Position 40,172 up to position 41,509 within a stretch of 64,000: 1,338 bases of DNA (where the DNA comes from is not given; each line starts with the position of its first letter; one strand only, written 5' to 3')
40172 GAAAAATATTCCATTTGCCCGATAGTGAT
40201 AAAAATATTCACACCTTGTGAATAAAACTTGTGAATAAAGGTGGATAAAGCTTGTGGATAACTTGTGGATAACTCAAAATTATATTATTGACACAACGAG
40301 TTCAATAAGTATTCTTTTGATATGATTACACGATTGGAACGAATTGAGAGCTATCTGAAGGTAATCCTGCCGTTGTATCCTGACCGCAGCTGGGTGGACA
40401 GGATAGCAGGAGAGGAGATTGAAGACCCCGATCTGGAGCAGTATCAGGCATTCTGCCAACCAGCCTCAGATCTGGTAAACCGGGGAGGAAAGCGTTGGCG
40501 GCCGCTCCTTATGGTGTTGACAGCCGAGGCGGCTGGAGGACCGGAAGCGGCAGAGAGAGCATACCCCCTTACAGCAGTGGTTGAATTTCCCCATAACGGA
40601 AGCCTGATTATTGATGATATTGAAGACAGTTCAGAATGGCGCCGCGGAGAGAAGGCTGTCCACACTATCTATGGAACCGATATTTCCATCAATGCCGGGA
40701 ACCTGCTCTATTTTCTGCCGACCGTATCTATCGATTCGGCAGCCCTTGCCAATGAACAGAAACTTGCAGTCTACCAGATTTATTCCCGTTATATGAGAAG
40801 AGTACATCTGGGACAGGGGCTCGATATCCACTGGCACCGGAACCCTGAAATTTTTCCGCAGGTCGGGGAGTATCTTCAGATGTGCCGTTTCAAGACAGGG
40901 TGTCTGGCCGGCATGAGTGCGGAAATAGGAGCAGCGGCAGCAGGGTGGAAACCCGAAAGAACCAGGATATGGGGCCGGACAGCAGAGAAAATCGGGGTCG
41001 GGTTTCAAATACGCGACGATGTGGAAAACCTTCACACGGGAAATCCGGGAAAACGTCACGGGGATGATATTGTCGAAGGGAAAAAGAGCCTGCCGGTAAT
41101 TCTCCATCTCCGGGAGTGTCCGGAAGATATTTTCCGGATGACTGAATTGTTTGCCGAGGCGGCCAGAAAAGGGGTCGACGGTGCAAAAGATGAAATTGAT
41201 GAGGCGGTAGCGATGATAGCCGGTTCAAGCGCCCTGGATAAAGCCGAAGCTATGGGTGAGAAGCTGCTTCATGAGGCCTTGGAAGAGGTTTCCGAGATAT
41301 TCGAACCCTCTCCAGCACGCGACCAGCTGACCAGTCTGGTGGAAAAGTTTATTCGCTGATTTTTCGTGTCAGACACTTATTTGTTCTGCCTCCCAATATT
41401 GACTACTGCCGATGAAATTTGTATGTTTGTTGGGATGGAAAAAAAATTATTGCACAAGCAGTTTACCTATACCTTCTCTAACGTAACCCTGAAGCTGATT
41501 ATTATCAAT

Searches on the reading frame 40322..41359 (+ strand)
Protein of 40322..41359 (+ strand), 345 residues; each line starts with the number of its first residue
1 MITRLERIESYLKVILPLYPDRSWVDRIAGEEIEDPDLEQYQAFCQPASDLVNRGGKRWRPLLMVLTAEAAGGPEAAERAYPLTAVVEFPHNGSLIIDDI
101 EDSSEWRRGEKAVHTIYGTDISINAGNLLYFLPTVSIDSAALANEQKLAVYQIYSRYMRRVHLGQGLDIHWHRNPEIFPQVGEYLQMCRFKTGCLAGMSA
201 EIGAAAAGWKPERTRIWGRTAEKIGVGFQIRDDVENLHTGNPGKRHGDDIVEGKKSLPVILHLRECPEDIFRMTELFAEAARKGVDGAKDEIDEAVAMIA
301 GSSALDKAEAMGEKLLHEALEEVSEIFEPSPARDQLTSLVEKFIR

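Call 8: search_protein_families(library=pfam, proteins=[window:40322-41359:+])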
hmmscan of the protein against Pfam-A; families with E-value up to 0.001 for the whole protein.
window:40322-41359:+ (345 aa): 1 family
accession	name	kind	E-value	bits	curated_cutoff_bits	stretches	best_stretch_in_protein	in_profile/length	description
PF00348.22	polyprenyl_synt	-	2.7e-55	187.7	27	1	44-279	4-236/251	Polyprenyl synthetase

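Call 9: find_encoding_contigs(protein=window:40322-41359:+, flank=10000, max_places=6)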
Protein window:40322-41359:+ (345 aa): 1 contig read that carries it; 1 place shown.
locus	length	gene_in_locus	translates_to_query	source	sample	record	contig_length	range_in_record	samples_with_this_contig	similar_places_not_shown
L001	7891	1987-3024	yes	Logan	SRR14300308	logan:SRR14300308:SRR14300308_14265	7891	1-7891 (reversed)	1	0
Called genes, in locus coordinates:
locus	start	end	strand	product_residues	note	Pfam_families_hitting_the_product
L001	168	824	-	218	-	PF00857:Isochorismatase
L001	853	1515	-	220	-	PF01728:FtsJ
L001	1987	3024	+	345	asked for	PF00348:polyprenyl_synt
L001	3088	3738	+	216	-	PF08551:DUF1751, PF01694:Rhomboid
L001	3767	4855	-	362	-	PF00962:A_deaminase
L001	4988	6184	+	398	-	PF13302:Acetyltransf_3, PF13523:Acetyltransf_8 (faint), PF00583:Acetyltransf_1, PF13420:Acetyltransf_4 (faint), PF08445:FR47 (faint), PF13302:Acetyltransf_3, PF00583:Acetyltransf_1 (weak)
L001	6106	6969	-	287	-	PF02311:AraC_binding, PF12833:HTH_18, PF00165:HTH_AraC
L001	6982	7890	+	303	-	?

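Call 10: find_related_loci(query=window:40322-41359:+, collection=genome_contigs, flank=3000)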
Query window:40322-41359:+ (345 aa) in genome_contigs; peptide patterns used: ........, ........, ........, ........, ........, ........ (x = any residue, [..] = any of these).
65 stretches matched a pattern; 19 encode a relative of the query (tblastn E <= 1e-3); 19 distinct loci.
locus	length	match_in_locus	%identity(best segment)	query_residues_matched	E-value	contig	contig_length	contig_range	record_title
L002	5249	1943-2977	94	1-345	0e+0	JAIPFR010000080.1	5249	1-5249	MAG: Spirochaetia bacterium isolate Tobar13.5m-G43 Tobar13-5m-C15700, whole genome shotgun sequence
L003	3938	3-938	69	33-344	4e-152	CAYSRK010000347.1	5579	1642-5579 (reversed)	MAG TPA_asm: uncultured Spirochaetales bacterium isolate SRP067234_co1_227 genome assembly, contig: k99_734768, whole ge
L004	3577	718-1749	63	1-344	4e-154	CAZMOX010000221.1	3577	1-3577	MAG TPA_asm: uncultured Spirochaetales bacterium isolate binchicken_co9_203 genome assembly, contig: NODE_14877_length_3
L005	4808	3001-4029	63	1-343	1e-146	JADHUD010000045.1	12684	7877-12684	MAG: Spirochaetia bacterium isolate BS150m-G37 BS-150m-C4471, whole genome shotgun sequence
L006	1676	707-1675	65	1-323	2e-151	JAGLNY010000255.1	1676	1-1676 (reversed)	MAG: Spirochaetales bacterium isolate RS_6_9 ROV157_6.bin.9.fa_255, whole genome shotgun sequence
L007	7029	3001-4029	57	5-343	6e-120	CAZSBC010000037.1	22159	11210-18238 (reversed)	MAG TPA_asm: uncultured Spirochaetales bacterium isolate SRP167671_co1_158 genome assembly, contig: NODE_2698_length_221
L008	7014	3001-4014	50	5-345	1e-105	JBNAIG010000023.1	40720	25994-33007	MAG: Spirochaetaceae bacterium isolate JB066 k141_251488, whole genome shotgun sequence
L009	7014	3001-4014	51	5-345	2e-104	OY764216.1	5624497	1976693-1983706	MAG: Spirochaetia bacterium isolate 151cca69-ec02-4520-8068-0d6d6324a753 genome assembly, chromosome: 1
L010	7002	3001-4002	50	4-343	2e-104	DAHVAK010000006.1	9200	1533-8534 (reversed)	MAG TPA_asm: Spirochaetales bacterium isolate clean1700 k141_521920, whole genome shotgun sequence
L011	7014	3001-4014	49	5-344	2e-104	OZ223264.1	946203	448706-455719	MAG: Spirochaetia bacterium isolate 50ab941f-e521-41e2-bb97-00a459704a5b genome assembly, chromosome: 1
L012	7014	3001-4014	49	5-344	2e-104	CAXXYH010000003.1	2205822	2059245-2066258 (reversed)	MAG: Spirochaetia bacterium isolate 3f6413ad-2fe3-400d-aa3f-8d8018634007 genome assembly, contig: contig_3, whole genome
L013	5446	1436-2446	48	5-344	9e-100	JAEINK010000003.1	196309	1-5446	MAG: Spirochaetales bacterium isolate MAG2 NODE_76_length_196309_cov_22.523905, whole genome shotgun sequence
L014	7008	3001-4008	46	4-343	4e-96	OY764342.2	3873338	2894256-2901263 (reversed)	MAG: Spirochaetia bacterium isolate 9506cec9-e293-4340-b26d-6248213b6694 genome assembly, chromosome: 1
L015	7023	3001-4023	45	4-345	1e-93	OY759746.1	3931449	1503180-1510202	MAG: Spirochaetia bacterium isolate 37a8ee1d-4d30-4a0d-bbf4-d03c19003557 genome assembly, chromosome: 1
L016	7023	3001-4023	44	4-345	6e-90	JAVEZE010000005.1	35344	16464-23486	MAG: Spirochaetia bacterium isolate BF4_58 NODE_3465_length_35344_cov_4.915098_Biofilm4, whole genome shotgun sequence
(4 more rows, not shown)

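Call 18: find_related_loci(query=window:40322-41359:+, collection=metagenome_contigs, flank=3000)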
Query window:40322-41359:+ (345 aa) in metagenome_contigs; peptide patterns used: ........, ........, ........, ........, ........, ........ (x = any residue, [..] = any of these).
118 stretches matched a pattern; 24 encode a relative of the query (tblastn E <= 1e-3); 24 distinct loci.
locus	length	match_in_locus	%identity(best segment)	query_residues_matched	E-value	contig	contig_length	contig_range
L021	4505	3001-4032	63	1-344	1e-149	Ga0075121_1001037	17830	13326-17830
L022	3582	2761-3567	68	1-269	1e-127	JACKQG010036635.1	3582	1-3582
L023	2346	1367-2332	59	1-320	9e-126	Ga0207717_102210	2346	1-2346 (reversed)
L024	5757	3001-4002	50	4-343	7e-105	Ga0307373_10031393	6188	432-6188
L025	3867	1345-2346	50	4-343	4e-106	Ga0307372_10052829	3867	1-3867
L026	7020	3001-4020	47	4-343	9e-100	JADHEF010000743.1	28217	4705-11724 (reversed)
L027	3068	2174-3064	52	4-306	6e-101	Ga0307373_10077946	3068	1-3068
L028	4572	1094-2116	46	4-345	7e-93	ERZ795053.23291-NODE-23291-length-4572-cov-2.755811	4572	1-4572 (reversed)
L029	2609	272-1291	45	4-343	7e-92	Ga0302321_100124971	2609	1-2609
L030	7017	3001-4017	44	4-343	1e-84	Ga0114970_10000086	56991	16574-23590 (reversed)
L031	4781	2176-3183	44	5-343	1e-84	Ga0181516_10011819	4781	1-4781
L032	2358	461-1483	47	3-343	6e-86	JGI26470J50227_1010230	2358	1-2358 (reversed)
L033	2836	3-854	48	60-343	1e-80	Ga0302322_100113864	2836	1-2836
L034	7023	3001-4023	45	3-343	2e-79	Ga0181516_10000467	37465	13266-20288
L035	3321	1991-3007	45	4-343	5e-80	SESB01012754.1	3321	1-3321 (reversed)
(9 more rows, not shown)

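Call 26: find_homologous_proteins(query=window:40322-41359:+, max_evalue=1e-60)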
Query window:40322-41359:+ (345 aa): 2325 proteins with E <= 1e-60 among 7018 candidates; the best 120 are listed.
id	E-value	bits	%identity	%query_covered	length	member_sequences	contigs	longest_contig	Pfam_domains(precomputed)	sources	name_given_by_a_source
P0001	8.4e-231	783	100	100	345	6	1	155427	PF00348.23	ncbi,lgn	-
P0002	1.8e-157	542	69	100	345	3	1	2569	PF00348.23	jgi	jgi:geranylgeranyl diphosphate synthase, type I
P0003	3.9e-143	495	65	100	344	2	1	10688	PF00348.23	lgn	-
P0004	1.1e-141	490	64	100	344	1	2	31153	PF00348.23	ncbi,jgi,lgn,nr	ncbi:MAG: polyprenyl synthetase family protein [Bacteroidetes bacterium]|nr:polyprenyl synthetase fa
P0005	4.1e-141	488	64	100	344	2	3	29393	PF00348.23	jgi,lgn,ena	-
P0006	2.5e-140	486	63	100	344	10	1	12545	PF00348.23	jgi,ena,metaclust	metaclust:\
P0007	5.3e-140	485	64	100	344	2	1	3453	PF00348.23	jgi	jgi:geranylgeranyl pyrophosphate synthase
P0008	1.5e-138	480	63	100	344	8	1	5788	PF00348.23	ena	-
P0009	6.5e-137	475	61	100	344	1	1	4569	PF00348.23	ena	-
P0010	3.5e-136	472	62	100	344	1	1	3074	PF00348.23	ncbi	-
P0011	2.7e-131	456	61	99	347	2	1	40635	PF00348.23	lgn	-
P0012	9.6e-128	444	59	100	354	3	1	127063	PF00348.23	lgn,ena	-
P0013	6.7e-127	442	59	100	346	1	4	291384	PF00348.23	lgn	-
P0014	9.3e-125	435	58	99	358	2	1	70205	PF00348.23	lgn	-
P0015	6.2e-124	432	58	100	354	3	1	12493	PF00348.23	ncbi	-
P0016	9.4e-121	421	57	100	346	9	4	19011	PF00348.23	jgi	jgi:geranylgeranyl pyrophosphate synthase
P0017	1.1e-120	421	55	99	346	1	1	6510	PF00348.23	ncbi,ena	-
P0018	2.4e-120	420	59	95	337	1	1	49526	PF00348.23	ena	-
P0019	2.4e-119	417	58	100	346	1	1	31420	PF00348.23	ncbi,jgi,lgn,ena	-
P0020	7.4e-119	415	68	78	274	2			PF00348.23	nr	nr:polyprenyl synthetase family protein [Spirochaetota bacterium]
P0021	3.7e-118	413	57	99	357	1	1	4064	PF00348.23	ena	-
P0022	5.1e-118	412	55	100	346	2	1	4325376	PF00348.23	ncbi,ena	-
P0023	4.8e-116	406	57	98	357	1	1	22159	PF00348.23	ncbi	-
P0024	1.0e-114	402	54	100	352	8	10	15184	PF00348.23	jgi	jgi:octaprenyl-diphosphate synthase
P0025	6.7e-113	396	56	98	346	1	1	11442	PF00348.23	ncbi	ncbi:MAG: polyprenyl synthetase family protein [Spirochaetota bacterium]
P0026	1.1e-111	392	54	96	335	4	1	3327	PF00348.23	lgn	-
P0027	5.5e-111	389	57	90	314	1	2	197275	PF00348.23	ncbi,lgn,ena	-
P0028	8.4e-111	389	54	95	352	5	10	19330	PF00348.23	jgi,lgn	jgi:octaprenyl-diphosphate synthase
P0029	1.0e-109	385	52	99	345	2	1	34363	PF00348.23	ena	-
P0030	1.2e-109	385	52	99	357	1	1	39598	PF00348.23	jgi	-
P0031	2.7e-109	384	55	98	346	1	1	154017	PF00348.23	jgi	jgi:octaprenyl-diphosphate synthase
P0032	8.5e-109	382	51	99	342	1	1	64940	PF00348.23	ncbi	-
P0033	8.9e-109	382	53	99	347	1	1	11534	PF00348.23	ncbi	-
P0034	1.4e-108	381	52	99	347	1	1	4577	PF00348.23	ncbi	-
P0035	1.4e-108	381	52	99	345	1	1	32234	PF00348.23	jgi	jgi:geranylgeranyl pyrophosphate synthase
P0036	2.4e-108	381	53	99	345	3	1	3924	PF00348.23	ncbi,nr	ncbi:MAG: polyprenyl synthetase family protein [Spirochaetales bacterium]|nr:polyprenyl synthetase f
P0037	2.6e-108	381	52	99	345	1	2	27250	PF00348.23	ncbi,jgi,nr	ncbi:MAG: polyprenyl synthetase family protein [Spirochaetia bacterium]|jgi:geranylgeranyl pyrophosp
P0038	2.9e-108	380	52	98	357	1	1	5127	PF00348.23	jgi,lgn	-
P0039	3.8e-108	380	52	99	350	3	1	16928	PF00348.23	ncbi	-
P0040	7.4e-108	379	54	99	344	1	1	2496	PF00348.23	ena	-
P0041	1.2e-107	378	52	99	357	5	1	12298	PF00348.23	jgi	-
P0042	5.7e-107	376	52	99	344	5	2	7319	PF00348.23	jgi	-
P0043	5.8e-107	376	51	99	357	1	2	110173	PF00348.23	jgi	jgi:geranylgeranyl diphosphate synthase, type I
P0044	5.9e-107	376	52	99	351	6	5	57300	PF00348.23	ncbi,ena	-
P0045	1.3e-106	375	51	99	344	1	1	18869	PF00348.23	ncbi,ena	-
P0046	1.5e-106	375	52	99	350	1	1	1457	PF00348.23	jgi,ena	-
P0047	2.5e-106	374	51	99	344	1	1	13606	PF00348.23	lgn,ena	-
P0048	3.2e-106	374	52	99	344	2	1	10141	PF00348.23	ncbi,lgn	-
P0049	5.4e-106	373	51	99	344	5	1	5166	PF00348.23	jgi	jgi:octaprenyl-diphosphate synthase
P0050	9.2e-106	372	51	99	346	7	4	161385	PF00348.23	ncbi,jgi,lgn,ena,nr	ncbi:MAG: polyprenyl synthetase family protein [Spirochaetae bacterium HGW-Spirochaetae-2]|jgi:octap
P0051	1.1e-105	372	52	99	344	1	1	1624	PF00348.23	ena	-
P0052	1.2e-105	372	51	99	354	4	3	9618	PF00348.23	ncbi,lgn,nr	ncbi:MAG: polyprenyl synthetase family protein [Spirochaetales bacterium]|nr:polyprenyl synthetase f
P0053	2.0e-105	371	52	99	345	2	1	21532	PF00348.23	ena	-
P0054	2.2e-105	371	51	99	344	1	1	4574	PF00348.23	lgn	-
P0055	2.2e-105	371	51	99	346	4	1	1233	PF00348.23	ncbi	-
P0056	3.4e-105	370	52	99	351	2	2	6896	PF00348.23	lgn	-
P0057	4.3e-105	370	51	99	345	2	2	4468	PF00348.23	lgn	-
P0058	6.4e-105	369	53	100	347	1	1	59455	PF00348.23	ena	-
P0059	1.0e-104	369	51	99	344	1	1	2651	PF00348.23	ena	-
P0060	2.4e-104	368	51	99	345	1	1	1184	PF00348.23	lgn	-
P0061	6.5e-104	366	52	99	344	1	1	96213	PF00348.23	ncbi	-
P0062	6.7e-104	366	51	99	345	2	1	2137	PF00348.23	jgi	-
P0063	8.6e-104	366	50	99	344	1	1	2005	PF00348.23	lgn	-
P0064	9.0e-104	366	51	99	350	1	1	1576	PF00348.23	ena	-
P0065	9.1e-104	366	51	99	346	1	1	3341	PF00348.23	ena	-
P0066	9.4e-104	366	50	99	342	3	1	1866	PF00348.23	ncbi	-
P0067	1.0e-103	365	52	99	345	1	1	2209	PF00348.23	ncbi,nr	ncbi:MAG: polyprenyl synthetase family protein [Spirochaetota bacterium]|nr:polyprenyl synthetase fa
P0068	1.5e-103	365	51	97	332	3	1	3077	PF00348.23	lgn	-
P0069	2.3e-103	364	52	97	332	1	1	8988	PF00348.23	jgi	-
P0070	2.3e-103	364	50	98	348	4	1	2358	PF00348.23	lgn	-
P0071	3.4e-103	364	51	99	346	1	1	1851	PF00348.23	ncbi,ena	-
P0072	3.8e-103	364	52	99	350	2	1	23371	PF00348.23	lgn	-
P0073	5.1e-103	363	50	99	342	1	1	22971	PF00348.23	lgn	-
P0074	5.2e-103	363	50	99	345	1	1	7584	PF00348.23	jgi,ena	-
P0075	5.3e-103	363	51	99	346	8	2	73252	PF00348.23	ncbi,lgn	-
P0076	5.9e-103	363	51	98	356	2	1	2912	PF00348.23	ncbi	-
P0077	5.9e-103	363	50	99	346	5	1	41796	PF00348.23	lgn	-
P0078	1.1e-102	362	50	99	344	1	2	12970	PF00348.23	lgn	-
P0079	1.6e-102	362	51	99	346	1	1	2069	PF00348.23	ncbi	-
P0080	2.4e-102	361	51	99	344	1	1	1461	PF00348.23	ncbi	-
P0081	2.5e-102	361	51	99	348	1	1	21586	PF00348.23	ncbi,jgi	-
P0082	2.6e-102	361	49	99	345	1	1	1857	PF00348.23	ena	-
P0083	4.7e-102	360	50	100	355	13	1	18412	PF00348.23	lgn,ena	-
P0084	5.3e-102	360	51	99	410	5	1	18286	PF00348.23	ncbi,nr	ncbi:MAG TPA: polyprenyl synthetase family protein [Sphaerochaeta sp.]|nr:polyprenyl synthetase fami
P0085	7.9e-102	359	47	99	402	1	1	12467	PF00348.23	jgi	-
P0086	3.2e-101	357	51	99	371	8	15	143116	PF00348.23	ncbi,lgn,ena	-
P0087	3.3e-101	357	50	99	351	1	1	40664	PF00348.23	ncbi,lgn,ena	-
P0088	4.3e-101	357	51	96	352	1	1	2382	PF00348.23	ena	-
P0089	5.3e-101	357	50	98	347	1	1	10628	PF00348.23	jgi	-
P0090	5.5e-101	356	49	99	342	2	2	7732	PF00348.23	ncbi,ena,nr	ncbi:MAG: polyprenyl synthetase family protein [Spirochaetales bacterium]|nr:polyprenyl synthetase f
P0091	9.6e-101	356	50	99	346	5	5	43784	PF00348.23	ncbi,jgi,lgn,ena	-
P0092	1.3e-100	355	50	99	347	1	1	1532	PF00348.23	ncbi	-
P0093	1.8e-100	355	51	100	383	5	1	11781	PF00348.23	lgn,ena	-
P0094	2.3e-100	354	50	99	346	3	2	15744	PF00348.23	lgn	-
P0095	3.4e-100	354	50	99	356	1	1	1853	PF00348.23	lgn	-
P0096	4.9e-100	353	50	99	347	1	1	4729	PF00348.23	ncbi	ncbi:MAG: polyprenyl synthetase family protein [Spirochaetota bacterium]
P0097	8.4e-100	353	51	99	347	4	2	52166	PF00348.23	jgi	jgi:geranylgeranyl pyrophosphate synthase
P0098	8.8e-100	353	50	99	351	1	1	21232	PF00348.23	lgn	-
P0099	1.4e-99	352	52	99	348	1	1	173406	PF00348.23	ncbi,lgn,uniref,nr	ncbi:polyprenyl synthetase family protein [Spirochaeta isovalerica]|uniref:Octaprenyl-diphosphate sy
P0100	1.9e-99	351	52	99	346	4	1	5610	PF00348.23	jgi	-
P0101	3.7e-99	350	49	99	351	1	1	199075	PF00348.23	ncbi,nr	ncbi:MAG: polyprenyl synthetase family protein [Spirochaetales bacterium]|nr:polyprenyl synthetase f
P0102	4.0e-99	350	51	99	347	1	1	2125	PF00348.23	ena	-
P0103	4.3e-99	350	50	99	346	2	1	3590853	PF00348.23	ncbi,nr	ncbi:polyprenyl synthetase family protein [Sphaerochaeta pleomorpha]|nr:polyprenyl synthetase family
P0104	5.0e-99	350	51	98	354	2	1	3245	PF00348.23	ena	-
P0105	9.7e-99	349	49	99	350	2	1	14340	PF00348.23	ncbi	-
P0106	1.6e-98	348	48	99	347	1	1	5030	PF00348.23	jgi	jgi:octaprenyl-diphosphate synthase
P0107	1.7e-98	348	51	99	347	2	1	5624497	PF00348.23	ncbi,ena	-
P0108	2.0e-98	348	50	99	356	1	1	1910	PF00348.23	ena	-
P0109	2.9e-98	348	49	99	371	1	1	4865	PF00348.23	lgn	-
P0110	3.1e-98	347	49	99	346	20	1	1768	PF00348.23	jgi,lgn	-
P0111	3.5e-98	347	50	99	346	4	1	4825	PF00348.23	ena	-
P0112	4.0e-98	347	50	99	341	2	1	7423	PF00348.23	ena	-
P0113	4.3e-98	347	49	99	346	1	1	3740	PF00348.23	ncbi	-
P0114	5.5e-98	347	49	99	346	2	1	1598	PF00348.23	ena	-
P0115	5.7e-98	347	50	99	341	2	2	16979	PF00348.23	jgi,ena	-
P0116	5.9e-98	347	50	99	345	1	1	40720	PF00348.23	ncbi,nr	ncbi:MAG: polyprenyl synthetase family protein [Spirochaetales bacterium]|nr:polyprenyl synthetase f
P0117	1.1e-97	346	50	99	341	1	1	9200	PF00348.23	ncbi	-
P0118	1.5e-97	345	48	98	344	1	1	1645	PF00348.23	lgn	-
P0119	1.6e-97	345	50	99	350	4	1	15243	PF00348.23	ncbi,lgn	-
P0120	2.6e-97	344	49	99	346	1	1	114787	PF00348.23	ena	-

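Call 27: list_cluster_members(proteins=[P0001])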
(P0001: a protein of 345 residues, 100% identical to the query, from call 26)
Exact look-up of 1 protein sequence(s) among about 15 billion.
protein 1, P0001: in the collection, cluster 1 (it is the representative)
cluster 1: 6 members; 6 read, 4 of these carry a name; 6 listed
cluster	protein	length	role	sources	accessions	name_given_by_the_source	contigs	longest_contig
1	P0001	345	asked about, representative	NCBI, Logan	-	-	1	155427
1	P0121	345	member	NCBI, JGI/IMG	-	geranylgeranyl pyrophosphate synthase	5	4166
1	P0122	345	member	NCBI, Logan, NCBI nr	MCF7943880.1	MAG: polyprenyl synthetase family protein [Spirochaetia bacterium] | polyprenyl synthetase family protein [Spirochaetia bacterium]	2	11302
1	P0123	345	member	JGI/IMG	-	geranylgeranyl pyrophosphate synthase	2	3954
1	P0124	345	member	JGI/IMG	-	geranylgeranyl diphosphate synthase, type I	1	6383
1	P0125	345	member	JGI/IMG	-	-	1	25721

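Call 28: find_encoding_contigs(protein=P0121, flank=3000, max_places=5)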
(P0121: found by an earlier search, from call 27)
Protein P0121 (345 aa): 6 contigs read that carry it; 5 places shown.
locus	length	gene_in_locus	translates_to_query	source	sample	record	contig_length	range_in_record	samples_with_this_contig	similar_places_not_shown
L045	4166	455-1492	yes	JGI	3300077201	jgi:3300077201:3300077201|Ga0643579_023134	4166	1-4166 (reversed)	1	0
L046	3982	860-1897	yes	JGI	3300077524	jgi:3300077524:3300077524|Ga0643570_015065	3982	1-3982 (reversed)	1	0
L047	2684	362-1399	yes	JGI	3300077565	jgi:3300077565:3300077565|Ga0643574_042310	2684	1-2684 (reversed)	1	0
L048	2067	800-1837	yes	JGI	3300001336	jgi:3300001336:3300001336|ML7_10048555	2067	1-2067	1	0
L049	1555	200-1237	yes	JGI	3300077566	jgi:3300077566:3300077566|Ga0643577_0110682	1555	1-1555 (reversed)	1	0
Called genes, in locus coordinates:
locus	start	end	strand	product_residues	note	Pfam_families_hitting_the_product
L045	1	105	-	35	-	?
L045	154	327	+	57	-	-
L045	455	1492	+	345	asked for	PF00348:polyprenyl_synt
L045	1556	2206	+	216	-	PF08551:DUF1751, PF01694:Rhomboid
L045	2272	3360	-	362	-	PF00962:A_deaminase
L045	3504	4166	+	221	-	?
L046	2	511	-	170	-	?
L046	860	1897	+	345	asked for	PF00348:polyprenyl_synt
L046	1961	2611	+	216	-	PF08551:DUF1751, PF01694:Rhomboid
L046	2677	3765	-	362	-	PF00962:A_deaminase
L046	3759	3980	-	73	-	?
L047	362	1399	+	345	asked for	PF00348:polyprenyl_synt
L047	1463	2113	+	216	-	PF08551:DUF1751, PF01694:Rhomboid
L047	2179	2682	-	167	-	?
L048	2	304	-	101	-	?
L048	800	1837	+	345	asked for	PF00348:polyprenyl_synt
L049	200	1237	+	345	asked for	PF00348:polyprenyl_synt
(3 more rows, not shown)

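Call 29: find_encoding_contigs(protein=P0122, flank=3000, max_places=4)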
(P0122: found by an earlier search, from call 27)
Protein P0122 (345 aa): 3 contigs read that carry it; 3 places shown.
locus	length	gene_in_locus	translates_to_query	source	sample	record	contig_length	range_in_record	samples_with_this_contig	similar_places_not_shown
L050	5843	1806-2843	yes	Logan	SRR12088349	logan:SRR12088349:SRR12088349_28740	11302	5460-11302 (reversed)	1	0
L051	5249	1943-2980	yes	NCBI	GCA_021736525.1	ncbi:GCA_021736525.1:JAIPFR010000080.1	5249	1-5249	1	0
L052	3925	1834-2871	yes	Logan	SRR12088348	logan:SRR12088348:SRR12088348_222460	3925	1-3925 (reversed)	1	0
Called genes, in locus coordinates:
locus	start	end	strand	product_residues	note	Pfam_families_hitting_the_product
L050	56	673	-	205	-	PF00857:Isochorismatase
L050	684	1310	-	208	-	PF01728:FtsJ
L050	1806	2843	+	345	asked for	PF00348:polyprenyl_synt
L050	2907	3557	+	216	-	PF08551:DUF1751, PF01694:Rhomboid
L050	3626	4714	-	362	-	PF00962:A_deaminase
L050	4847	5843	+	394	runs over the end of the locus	PF13302:Acetyltransf_3, PF13420:Acetyltransf_4 (faint), PF13523:Acetyltransf_8 (faint), PF00583:Acetyltransf_1, PF08445:FR47 (faint), PF13302:Acetyltransf_3, PF00583:Acetyltransf_1 (weak)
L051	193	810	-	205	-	PF00857:Isochorismatase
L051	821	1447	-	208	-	PF01728:FtsJ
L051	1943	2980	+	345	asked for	PF00348:polyprenyl_synt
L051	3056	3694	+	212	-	PF08551:DUF1751, PF01694:Rhomboid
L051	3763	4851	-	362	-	PF00962:A_deaminase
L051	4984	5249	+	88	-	?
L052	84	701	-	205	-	PF00857:Isochorismatase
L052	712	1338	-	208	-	PF01728:FtsJ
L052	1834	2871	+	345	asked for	PF00348:polyprenyl_synt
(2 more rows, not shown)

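Call 30: find_encoding_contigs(protein=P0123, flank=3000, max_places=4)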
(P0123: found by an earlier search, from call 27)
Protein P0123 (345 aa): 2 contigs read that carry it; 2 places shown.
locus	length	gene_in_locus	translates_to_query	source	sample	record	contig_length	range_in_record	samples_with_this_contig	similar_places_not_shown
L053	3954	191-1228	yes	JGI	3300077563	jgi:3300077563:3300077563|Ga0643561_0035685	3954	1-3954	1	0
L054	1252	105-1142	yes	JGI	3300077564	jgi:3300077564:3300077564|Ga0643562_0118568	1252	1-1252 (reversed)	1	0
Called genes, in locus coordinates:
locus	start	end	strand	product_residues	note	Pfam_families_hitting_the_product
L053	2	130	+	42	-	?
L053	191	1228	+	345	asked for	PF00348:polyprenyl_synt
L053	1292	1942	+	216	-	PF08551:DUF1751, PF01694:Rhomboid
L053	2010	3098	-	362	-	PF00962:A_deaminase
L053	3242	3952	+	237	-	?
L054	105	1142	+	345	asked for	PF00348:polyprenyl_synt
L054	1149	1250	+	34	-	?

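Call 31: find_encoding_contigs(protein=P0124, flank=3000, max_places=4)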
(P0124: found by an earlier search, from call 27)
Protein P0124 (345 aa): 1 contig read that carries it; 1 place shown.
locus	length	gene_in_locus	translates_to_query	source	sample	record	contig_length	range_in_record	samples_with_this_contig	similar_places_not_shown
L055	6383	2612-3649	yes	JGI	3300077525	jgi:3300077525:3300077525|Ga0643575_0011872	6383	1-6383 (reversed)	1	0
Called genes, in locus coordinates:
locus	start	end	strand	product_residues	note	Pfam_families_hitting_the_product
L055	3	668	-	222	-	?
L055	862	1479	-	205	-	PF00857:Isochorismatase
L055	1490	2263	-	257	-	PF01728:FtsJ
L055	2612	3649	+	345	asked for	PF00348:polyprenyl_synt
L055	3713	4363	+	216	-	PF08551:DUF1751, PF01694:Rhomboid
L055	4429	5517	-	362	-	PF00962:A_deaminase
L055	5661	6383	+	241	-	?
